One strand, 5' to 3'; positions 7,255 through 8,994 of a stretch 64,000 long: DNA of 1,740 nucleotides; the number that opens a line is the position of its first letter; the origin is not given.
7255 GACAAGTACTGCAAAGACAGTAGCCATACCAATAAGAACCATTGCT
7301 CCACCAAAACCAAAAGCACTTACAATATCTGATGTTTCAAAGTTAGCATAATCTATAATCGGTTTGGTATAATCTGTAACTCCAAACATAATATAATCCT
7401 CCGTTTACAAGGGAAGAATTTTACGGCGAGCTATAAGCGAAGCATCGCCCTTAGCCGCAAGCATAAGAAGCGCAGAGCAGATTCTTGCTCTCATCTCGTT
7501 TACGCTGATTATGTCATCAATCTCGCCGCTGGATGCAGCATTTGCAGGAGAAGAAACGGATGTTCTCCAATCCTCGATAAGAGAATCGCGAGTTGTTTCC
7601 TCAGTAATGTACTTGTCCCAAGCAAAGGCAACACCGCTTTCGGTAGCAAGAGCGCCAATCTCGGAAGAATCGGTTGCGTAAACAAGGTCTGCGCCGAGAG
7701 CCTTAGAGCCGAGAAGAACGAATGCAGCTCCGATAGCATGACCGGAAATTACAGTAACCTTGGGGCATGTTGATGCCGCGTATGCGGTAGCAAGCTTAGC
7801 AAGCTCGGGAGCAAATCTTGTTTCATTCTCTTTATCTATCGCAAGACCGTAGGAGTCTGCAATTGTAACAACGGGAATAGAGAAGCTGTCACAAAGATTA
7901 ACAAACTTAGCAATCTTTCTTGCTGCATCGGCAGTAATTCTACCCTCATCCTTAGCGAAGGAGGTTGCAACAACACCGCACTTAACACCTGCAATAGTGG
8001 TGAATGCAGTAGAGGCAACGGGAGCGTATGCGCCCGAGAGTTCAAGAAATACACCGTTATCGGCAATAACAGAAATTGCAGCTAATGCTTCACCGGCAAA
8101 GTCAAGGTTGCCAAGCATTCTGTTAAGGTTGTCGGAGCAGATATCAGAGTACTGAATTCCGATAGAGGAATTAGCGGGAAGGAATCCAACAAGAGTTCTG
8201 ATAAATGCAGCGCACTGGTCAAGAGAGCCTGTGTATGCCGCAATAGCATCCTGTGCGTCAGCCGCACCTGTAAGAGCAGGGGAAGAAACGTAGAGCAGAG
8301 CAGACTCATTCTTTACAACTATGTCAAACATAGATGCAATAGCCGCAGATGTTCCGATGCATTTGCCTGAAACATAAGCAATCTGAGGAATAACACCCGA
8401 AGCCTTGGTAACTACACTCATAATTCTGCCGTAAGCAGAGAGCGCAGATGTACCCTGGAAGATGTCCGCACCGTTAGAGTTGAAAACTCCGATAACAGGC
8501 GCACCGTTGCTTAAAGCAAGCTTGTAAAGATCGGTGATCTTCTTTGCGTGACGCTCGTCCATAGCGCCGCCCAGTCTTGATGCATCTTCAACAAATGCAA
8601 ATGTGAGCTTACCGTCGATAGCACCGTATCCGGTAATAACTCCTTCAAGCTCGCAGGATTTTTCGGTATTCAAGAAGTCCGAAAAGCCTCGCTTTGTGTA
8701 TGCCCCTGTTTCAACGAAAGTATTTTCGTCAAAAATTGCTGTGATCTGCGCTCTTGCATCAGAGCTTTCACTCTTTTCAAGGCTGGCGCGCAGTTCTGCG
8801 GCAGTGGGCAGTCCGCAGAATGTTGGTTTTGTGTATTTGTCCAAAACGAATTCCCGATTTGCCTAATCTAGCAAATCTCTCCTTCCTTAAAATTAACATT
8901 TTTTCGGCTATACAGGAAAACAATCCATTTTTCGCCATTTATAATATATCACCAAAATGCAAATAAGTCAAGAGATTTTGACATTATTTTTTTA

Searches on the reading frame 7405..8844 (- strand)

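Call 59: search_protein_families(library=pfam, proteins=[window:7405-8844:-], max_evalue=0.00001)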
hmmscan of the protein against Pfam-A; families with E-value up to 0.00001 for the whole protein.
window:7405-8844:- (479 aa): 2 families
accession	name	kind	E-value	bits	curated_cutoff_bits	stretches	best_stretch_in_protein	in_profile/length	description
PF01039.27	Carboxyl_trans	-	1.1e-62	212.7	22.3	1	30-467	10-483/493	Carboxyl transferase domain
PF00378.25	ECH_1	-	1.7e-06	28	27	0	338-468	67-196/251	Enoyl-CoA hydratase/isomerase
